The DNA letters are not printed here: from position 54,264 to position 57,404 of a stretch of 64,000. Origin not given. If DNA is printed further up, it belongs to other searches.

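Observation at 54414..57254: Divergent, probably second, LeuRS with an altered leucine pocket and editing domain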

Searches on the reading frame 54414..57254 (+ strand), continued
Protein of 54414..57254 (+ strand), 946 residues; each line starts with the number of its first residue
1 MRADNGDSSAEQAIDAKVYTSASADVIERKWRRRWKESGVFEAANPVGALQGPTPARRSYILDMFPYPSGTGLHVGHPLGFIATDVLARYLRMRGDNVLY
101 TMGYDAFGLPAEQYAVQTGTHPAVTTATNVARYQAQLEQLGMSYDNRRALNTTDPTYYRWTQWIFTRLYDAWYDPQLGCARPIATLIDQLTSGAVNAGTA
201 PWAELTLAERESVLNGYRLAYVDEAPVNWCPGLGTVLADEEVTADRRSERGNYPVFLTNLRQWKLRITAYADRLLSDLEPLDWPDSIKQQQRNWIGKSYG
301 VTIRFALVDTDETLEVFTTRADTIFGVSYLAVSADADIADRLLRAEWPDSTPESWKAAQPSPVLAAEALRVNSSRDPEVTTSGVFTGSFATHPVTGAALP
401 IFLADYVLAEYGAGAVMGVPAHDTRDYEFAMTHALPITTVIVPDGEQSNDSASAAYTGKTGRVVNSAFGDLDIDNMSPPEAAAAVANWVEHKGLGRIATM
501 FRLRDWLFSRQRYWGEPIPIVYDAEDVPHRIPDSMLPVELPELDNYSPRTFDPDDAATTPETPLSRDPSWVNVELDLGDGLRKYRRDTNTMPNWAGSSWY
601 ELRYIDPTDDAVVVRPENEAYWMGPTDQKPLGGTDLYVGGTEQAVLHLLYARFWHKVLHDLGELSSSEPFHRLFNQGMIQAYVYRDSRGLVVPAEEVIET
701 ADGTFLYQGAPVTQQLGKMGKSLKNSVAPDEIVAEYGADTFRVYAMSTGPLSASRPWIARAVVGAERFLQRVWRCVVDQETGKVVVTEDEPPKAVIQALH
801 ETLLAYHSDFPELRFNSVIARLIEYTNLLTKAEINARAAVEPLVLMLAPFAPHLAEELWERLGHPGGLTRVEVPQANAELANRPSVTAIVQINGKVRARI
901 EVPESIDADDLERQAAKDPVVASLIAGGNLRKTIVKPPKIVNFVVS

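Call 58: find_homologous_proteins(query=P0200, max_evalue=1e-100)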
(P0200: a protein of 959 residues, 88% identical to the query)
Query P0200 (959 aa): 8000 proteins with E <= 1e-100 among 8000 candidates; the best 120 are listed.
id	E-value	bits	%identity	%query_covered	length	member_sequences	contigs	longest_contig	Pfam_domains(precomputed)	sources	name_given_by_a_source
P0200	0.0e+0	2241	100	100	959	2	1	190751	PF09334.18,PF08264.20,PF13603.13,PF00133.29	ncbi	-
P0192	0.0e+0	2080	93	99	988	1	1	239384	PF09334.18,PF08264.20,PF13603.13,PF00133.29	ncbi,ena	-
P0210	0.0e+0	2073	93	99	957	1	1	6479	PF09334.18,PF08264.20,PF13603.13,PF00133.29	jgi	jgi:leucyl-tRNA synthetase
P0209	0.0e+0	2068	93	99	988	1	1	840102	PF09334.18,PF08264.20,PF13603.13,PF00133.29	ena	-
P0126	0.0e+0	2051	91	100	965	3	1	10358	PF09334.18,PF08264.20,PF13603.13,PF00133.29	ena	-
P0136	0.0e+0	2043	91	99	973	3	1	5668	PF09334.18,PF08264.20,PF13603.13,PF00133.29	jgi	jgi:leucyl-tRNA synthetase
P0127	0.0e+0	2042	91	99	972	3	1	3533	PF09334.18,PF08264.20,PF13603.13,PF00133.29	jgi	jgi:leucyl-tRNA synthetase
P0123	0.0e+0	2041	91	99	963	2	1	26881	PF09334.18,PF08264.20,PF13603.13,PF00133.29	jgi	jgi:leucyl-tRNA synthetase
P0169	0.0e+0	2041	91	100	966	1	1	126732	PF09334.18,PF08264.20,PF13603.13,PF00133.29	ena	-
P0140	0.0e+0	2039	90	100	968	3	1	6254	PF09334.18,PF08264.20,PF13603.13,PF00133.29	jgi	jgi:leucyl-tRNA synthetase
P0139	0.0e+0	2037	91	99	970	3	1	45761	PF09334.18,PF08264.20,PF13603.13,PF00133.29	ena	-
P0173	0.0e+0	2037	90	100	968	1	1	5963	PF09334.18,PF08264.20,PF13603.13,PF00133.29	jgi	jgi:leucyl-tRNA synthetase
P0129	0.0e+0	2037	90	100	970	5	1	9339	PF09334.18,PF08264.20,PF13603.13,PF00133.29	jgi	jgi:leucyl-tRNA synthetase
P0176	0.0e+0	2036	91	98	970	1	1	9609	PF09334.18,PF08264.20,PF13603.13,PF00133.29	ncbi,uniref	ncbi:MAG: leucine--tRNA ligase [Mycobacterium sp.]|uniref:leucine--tRNA ligase n=1 Tax=Mycobacterium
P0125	0.0e+0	2036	91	98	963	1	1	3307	PF09334.18,PF08264.20,PF13603.13,PF00133.29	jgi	jgi:leucyl-tRNA synthetase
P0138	0.0e+0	2036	90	100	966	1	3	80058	PF09334.18,PF08264.20,PF13603.13,PF00133.29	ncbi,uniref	ncbi:leucine--tRNA ligase [Mycobacterium sp.]|uniref:leucine--tRNA ligase n=1 Tax=Mycobacterium sp. 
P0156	0.0e+0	2035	90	100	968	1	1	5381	PF09334.18,PF08264.20,PF13603.13,PF00133.29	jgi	jgi:leucyl-tRNA synthetase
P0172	0.0e+0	2034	90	100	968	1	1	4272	PF09334.18,PF08264.20,PF13603.13,PF00133.29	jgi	jgi:leucyl-tRNA synthetase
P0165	0.0e+0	2034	90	100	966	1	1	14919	PF09334.18,PF08264.20,PF13603.13,PF00133.29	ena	-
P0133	0.0e+0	2034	90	99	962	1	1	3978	PF09334.18,PF08264.20,PF13603.13,PF00133.29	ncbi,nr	ncbi:MAG TPA: leucine--tRNA ligase [Mycobacterium sp.]|nr:leucine--tRNA ligase [Mycobacterium sp.]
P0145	0.0e+0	2034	90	100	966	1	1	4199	PF09334.18,PF08264.20,PF13603.13,PF00133.29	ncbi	-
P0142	0.0e+0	2033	90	100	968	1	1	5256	PF09334.18,PF08264.20,PF13603.13,PF00133.29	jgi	jgi:leucyl-tRNA synthetase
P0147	0.0e+0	2033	90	100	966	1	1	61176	PF09334.18,PF08264.20,PF13603.13,PF00133.29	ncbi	-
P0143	0.0e+0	2033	91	99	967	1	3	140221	PF09334.18,PF08264.20,PF13603.13,PF00133.29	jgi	jgi:leucyl-tRNA synthetase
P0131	0.0e+0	2033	90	100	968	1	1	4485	PF09334.18,PF08264.20,PF13603.13,PF00133.29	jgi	jgi:leucyl-tRNA synthetase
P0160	0.0e+0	2032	90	100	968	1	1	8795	PF09334.18,PF08264.20,PF13603.13,PF00133.29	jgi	jgi:leucyl-tRNA synthetase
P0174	0.0e+0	2029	90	99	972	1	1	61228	PF09334.18,PF08264.20,PF13603.13,PF00133.29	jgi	jgi:leucyl-tRNA synthetase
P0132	0.0e+0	2029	90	100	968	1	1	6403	PF09334.18,PF08264.20,PF13603.13,PF00133.29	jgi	jgi:leucyl-tRNA synthetase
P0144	0.0e+0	2029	90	100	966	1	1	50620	PF09334.18,PF08264.20,PF13603.13,PF00133.29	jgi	-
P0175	0.0e+0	2028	91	99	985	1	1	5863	PF09334.18,PF08264.20,PF13603.13,PF00133.29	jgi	jgi:leucyl-tRNA synthetase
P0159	0.0e+0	2028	90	100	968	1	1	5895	PF09334.18,PF08264.20,PF13603.13,PF00133.29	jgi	jgi:leucyl-tRNA synthetase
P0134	0.0e+0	2028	90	100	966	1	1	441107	PF09334.18,PF08264.20,PF13603.13,PF00133.29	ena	-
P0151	0.0e+0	2027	90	100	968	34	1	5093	PF09334.18,PF08264.20,PF13603.13,PF00133.29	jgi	jgi:leucyl-tRNA synthetase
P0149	0.0e+0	2027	90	100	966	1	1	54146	PF09334.18,PF08264.20,PF13603.13,PF00133.29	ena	-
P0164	0.0e+0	2027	90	99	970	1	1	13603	PF09334.18,PF08264.20,PF13603.13,PF00133.29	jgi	-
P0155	0.0e+0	2027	91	98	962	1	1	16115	PF09334.18,PF08264.20,PF13603.13,PF00133.29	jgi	jgi:leucyl-tRNA synthetase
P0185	0.0e+0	2023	89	100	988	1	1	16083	PF09334.18,PF08264.20,PF13603.13,PF00133.29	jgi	jgi:leucyl-tRNA synthetase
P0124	0.0e+0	2022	90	99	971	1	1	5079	PF09334.18,PF08264.20,PF13603.13,PF00133.29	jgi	jgi:leucyl-tRNA synthetase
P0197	0.0e+0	2021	89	100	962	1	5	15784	PF09334.18,PF08264.20,PF13603.13,PF00133.29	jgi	jgi:leucyl-tRNA synthetase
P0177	0.0e+0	2020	90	99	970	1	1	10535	PF09334.18,PF08264.20,PF13603.13,PF00133.29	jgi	-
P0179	0.0e+0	2019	90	99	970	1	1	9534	PF09334.18,PF08264.20,PF13603.13,PF00133.29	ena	-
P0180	0.0e+0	2018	90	99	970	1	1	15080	PF09334.18,PF08264.20,PF13603.13,PF00133.29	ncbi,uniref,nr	ncbi:MAG TPA: leucine--tRNA ligase [Mycobacterium sp.]|uniref:leucine--tRNA ligase n=1 Tax=Mycobacte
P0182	0.0e+0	2018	90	99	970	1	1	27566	PF09334.18,PF08264.20,PF13603.13,PF00133.29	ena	-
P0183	0.0e+0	2018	90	99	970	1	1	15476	PF09334.18,PF08264.20,PF13603.13,PF00133.29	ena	-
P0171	0.0e+0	2017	90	98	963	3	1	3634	PF09334.18,PF08264.20,PF13603.13,PF00133.29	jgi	jgi:leucyl-tRNA synthetase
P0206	0.0e+0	2017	90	100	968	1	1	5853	PF09334.18,PF08264.20,PF13603.13,PF00133.29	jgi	jgi:leucyl-tRNA synthetase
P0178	0.0e+0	2016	90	99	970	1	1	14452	PF09334.18,PF08264.20,PF13603.13,PF00133.29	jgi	-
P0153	0.0e+0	2016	90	99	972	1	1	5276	PF09334.18,PF08264.20,PF13603.13,PF00133.29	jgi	jgi:leucyl-tRNA synthetase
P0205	0.0e+0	2016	89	100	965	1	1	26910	PF09334.18,PF08264.20,PF13603.13,PF00133.29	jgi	jgi:leucyl-tRNA synthetase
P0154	0.0e+0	2015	90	98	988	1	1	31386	PF09334.18,PF08264.20,PF13603.13,PF00133.29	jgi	-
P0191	0.0e+0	2012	90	99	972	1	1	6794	PF09334.18,PF08264.20,PF13603.13,PF00133.29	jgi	jgi:leucyl-tRNA synthetase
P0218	0.0e+0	2012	89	100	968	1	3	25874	PF09334.18,PF08264.20,PF13603.13,PF00133.29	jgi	jgi:leucyl-tRNA synthetase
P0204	0.0e+0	2012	89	100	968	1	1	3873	PF09334.18,PF08264.20,PF13603.13,PF00133.29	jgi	jgi:leucyl-tRNA synthetase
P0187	0.0e+0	2010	90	99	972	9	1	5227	PF09334.18,PF08264.20,PF13603.13,PF00133.29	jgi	jgi:leucyl-tRNA synthetase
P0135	0.0e+0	2004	90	99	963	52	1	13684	PF09334.18,PF08264.20,PF13603.13,PF00133.29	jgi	jgi:leucyl-tRNA synthetase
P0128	0.0e+0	2003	90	99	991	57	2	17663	PF09334.18,PF08264.20,PF13603.13,PF00133.29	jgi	-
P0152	0.0e+0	2003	90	99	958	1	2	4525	PF09334.18,PF08264.20,PF13603.13,PF00133.29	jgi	jgi:leucyl-tRNA synthetase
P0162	0.0e+0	2002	89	99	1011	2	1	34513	PF09334.18,PF08264.20,PF13603.13,PF00133.29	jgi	jgi:leucyl-tRNA synthetase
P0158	0.0e+0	2001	90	99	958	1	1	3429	PF09334.18,PF08264.20,PF13603.13,PF00133.29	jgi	jgi:leucyl-tRNA synthetase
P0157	0.0e+0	2001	90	99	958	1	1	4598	PF09334.18,PF08264.20,PF13603.13,PF00133.29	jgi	jgi:leucyl-tRNA synthetase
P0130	0.0e+0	2001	90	98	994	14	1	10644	PF09334.18,PF08264.20,PF13603.13,PF00133.29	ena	-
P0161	0.0e+0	2001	90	99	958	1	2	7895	PF09334.18,PF08264.20,PF13603.13,PF00133.29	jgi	jgi:leucyl-tRNA synthetase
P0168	0.0e+0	1998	89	99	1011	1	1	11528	PF09334.18,PF08264.20,PF13603.13,PF00133.29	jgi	jgi:leucyl-tRNA synthetase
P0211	0.0e+0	1998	88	100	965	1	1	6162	PF09334.18,PF08264.20,PF13603.13,PF00133.29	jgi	jgi:leucyl-tRNA synthetase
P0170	0.0e+0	1997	89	99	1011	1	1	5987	PF09334.18,PF08264.20,PF13603.13,PF00133.29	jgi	jgi:leucyl-tRNA synthetase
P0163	0.0e+0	1997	89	100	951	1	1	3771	PF09334.18,PF08264.20,PF13603.13,PF00133.29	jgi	jgi:leucyl-tRNA synthetase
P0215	0.0e+0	1996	89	99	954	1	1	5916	PF09334.18,PF08264.20,PF13603.13,PF00133.29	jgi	jgi:leucyl-tRNA synthetase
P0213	0.0e+0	1996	88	100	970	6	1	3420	PF09334.18,PF08264.20,PF13603.13,PF00133.29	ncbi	ncbi:MAG: leucine--tRNA ligase [Mycobacterium sp.]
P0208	0.0e+0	1995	88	100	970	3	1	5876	PF09334.18,PF08264.20,PF13603.13,PF00133.29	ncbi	ncbi:MAG: leucine--tRNA ligase [Mycobacterium sp.]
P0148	0.0e+0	1995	91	97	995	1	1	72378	PF09334.18,PF08264.20,PF13603.13,PF00133.29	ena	-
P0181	0.0e+0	1991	89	99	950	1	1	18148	PF09334.18,PF08264.20,PF13603.13,PF00133.29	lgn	-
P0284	0.0e+0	1989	89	99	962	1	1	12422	PF09334.18,PF08264.20,PF13603.13,PF00133.29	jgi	jgi:leucyl-tRNA synthetase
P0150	0.0e+0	1988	89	98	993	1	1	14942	PF09334.18,PF08264.20,PF13603.13,PF00133.29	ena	-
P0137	0.0e+0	1988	89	98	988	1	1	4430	PF09334.18,PF08264.20,PF13603.13,PF00133.29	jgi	-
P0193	0.0e+0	1986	88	98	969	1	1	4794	PF09334.18,PF08264.20,PF13603.13,PF00133.29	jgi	jgi:leucyl-tRNA synthetase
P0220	0.0e+0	1985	89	99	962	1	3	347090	PF09334.18,PF08264.20,PF13603.13,PF00133.29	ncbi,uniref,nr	ncbi:leucine--tRNA ligase [Mycobacterium fragae]|uniref:Leucine--tRNA ligase n=1 Tax=Mycobacterium f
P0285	0.0e+0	1983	88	99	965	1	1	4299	PF09334.18,PF08264.20,PF13603.13,PF00133.29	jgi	jgi:leucyl-tRNA synthetase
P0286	0.0e+0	1983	89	99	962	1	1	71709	PF09334.18,PF08264.20,PF13603.13,PF00133.29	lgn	-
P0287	0.0e+0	1981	89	99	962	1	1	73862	PF09334.18,PF08264.20,PF13603.13,PF00133.29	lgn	-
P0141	0.0e+0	1974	89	99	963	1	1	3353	PF09334.18,PF08264.20,PF13603.13,PF00133.29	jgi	jgi:leucyl-tRNA synthetase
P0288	0.0e+0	1973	88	99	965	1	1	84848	PF09334.18,PF08264.20,PF13603.13,PF00133.29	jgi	jgi:leucyl-tRNA synthetase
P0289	0.0e+0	1973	88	99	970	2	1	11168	PF09334.18,PF08264.20,PF13603.13,PF00133.29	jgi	jgi:leucyl-tRNA synthetase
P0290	0.0e+0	1971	88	99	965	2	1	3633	PF09334.18,PF08264.20,PF13603.13,PF00133.29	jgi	jgi:leucyl-tRNA synthetase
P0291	0.0e+0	1970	87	99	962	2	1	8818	PF09334.18,PF08264.20,PF13603.13,PF00133.29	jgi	-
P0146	0.0e+0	1969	89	98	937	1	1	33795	PF09334.18,PF08264.20,PF13603.13,PF00133.29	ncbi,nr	ncbi:MAG TPA: leucine--tRNA ligase [Mycobacterium sp.]|nr:leucine--tRNA ligase [Mycobacterium sp.]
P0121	0.0e+0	1968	87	99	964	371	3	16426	PF09334.18,PF08264.20,PF13603.13,PF00133.29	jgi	-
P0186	0.0e+0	1968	89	99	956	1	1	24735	PF09334.18,PF08264.20,PF13603.13,PF00133.29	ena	-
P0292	0.0e+0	1966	87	99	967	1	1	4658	PF09334.18,PF08264.20,PF13603.13,PF00133.29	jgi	jgi:leucyl-tRNA synthetase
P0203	0.0e+0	1966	89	99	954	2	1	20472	PF09334.18,PF08264.20,PF13603.13,PF00133.29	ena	-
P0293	0.0e+0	1966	87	99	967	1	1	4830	PF09334.18,PF08264.20,PF13603.13,PF00133.29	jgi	jgi:leucyl-tRNA synthetase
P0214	0.0e+0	1964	88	99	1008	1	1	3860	PF09334.18,PF08264.20,PF13603.13,PF00133.29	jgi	jgi:leucyl-tRNA synthetase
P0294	0.0e+0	1964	87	99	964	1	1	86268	PF09334.18,PF08264.20,PF13603.13,PF00133.29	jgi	jgi:leucyl-tRNA synthetase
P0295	0.0e+0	1962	87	100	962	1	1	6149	PF09334.18,PF08264.20,PF13603.13,PF00133.29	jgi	jgi:leucyl-tRNA synthetase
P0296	0.0e+0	1961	87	99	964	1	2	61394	PF09334.18,PF08264.20,PF13603.13,PF00133.29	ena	-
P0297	0.0e+0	1961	87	99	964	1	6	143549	PF09334.18,PF08264.20,PF13603.13,PF00133.29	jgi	jgi:leucyl-tRNA synthetase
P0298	0.0e+0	1961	88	99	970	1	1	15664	PF09334.18,PF08264.20,PF13603.13,PF00133.29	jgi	jgi:leucyl-tRNA synthetase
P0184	0.0e+0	1960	88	98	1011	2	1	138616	PF09334.18,PF08264.20,PF13603.13,PF00133.29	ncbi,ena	-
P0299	0.0e+0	1960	87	99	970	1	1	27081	PF09334.18,PF08264.20,PF13603.13,PF00133.29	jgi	jgi:leucyl-tRNA synthetase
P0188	0.0e+0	1959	88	99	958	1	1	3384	PF09334.18,PF08264.20,PF13603.13,PF00133.29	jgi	jgi:leucyl-tRNA synthetase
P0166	0.0e+0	1959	88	99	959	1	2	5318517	PF09334.18,PF08264.20,PF13603.13,PF00133.29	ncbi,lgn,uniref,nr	ncbi:leucine--tRNA ligase [Mycobacterium cookii]|uniref:leucine--tRNA ligase n=1 Tax=Mycobacterium c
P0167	0.0e+0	1959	88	99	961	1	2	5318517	PF09334.18,PF08264.20,PF13603.13,PF00133.29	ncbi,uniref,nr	ncbi:leucine--tRNA ligase [Mycobacterium cookii]|uniref:Leucine--tRNA ligase n=1 Tax=Mycobacterium c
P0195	0.0e+0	1958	87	99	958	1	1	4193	PF09334.18,PF08264.20,PF13603.13,PF00133.29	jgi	jgi:leucyl-tRNA synthetase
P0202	0.0e+0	1958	88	99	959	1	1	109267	PF09334.18,PF08264.20,PF13603.13,PF00133.29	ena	-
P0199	0.0e+0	1958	88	99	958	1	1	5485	PF09334.18,PF08264.20,PF13603.13,PF00133.29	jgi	jgi:leucyl-tRNA synthetase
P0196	0.0e+0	1955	87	99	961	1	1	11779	PF09334.18,PF08264.20,PF13603.13,PF00133.29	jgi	jgi:leucyl-tRNA synthetase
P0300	0.0e+0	1955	87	100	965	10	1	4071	PF09334.18,PF08264.20,PF13603.13,PF00133.29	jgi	jgi:leucyl-tRNA synthetase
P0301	0.0e+0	1955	87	99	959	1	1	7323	PF09334.18,PF08264.20,PF13603.13,PF00133.29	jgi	-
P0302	0.0e+0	1954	88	99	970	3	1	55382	PF09334.18,PF08264.20,PF13603.13,PF00133.29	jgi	jgi:leucyl-tRNA synthetase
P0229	0.0e+0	1953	87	99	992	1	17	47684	PF09334.18,PF08264.20,PF13603.13,PF00133.29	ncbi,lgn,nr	ncbi:leucyl-tRNA synthetase [Mycobacterium avium subsp. avium 11-4751]|nr:leucyl-tRNA synthetase [My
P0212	0.0e+0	1953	87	98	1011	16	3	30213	PF09334.18,PF08264.20,PF13603.13,PF00133.29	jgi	-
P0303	0.0e+0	1953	87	99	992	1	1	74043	PF09334.18,PF08264.20,PF13603.13,PF00133.29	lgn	-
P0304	0.0e+0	1952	87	99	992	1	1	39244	PF09334.18,PF08264.20,PF13603.13,PF00133.29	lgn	-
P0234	0.0e+0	1952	87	99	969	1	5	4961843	PF09334.18,PF08264.20,PF13603.13,PF00133.29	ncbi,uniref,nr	ncbi:leucine--tRNA ligase [Mycobacterium avium subsp. avium]|uniref:leucine--tRNA ligase n=1 Tax=Myc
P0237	0.0e+0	1952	87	99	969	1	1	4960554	PF09334.18,PF08264.20,PF13603.13,PF00133.29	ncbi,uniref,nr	ncbi:leucine--tRNA ligase [Mycobacterium avium subsp. avium]|uniref:leucine--tRNA ligase n=2 Tax=Myc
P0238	0.0e+0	1952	87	99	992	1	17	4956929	PF09334.18,PF08264.20,PF13603.13,PF00133.29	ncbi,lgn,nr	ncbi:Leucine--tRNA ligase [Mycobacterium avium subsp. avium]|nr:leucyl-tRNA synthetase [Mycobacteriu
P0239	0.0e+0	1951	87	99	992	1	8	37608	PF09334.18,PF08264.20,PF13603.13,PF00133.29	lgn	-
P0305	0.0e+0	1951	87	99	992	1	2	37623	PF09334.18,PF08264.20,PF13603.13,PF00133.29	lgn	-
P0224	0.0e+0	1951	87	99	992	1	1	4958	PF09334.18,PF08264.20,PF13603.13,PF00133.29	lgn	-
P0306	0.0e+0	1951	87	99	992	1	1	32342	PF09334.18,PF08264.20,PF13603.13,PF00133.29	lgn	-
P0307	0.0e+0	1951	86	99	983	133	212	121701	PF09334.18,PF08264.20,PF13603.13,PF00133.29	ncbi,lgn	-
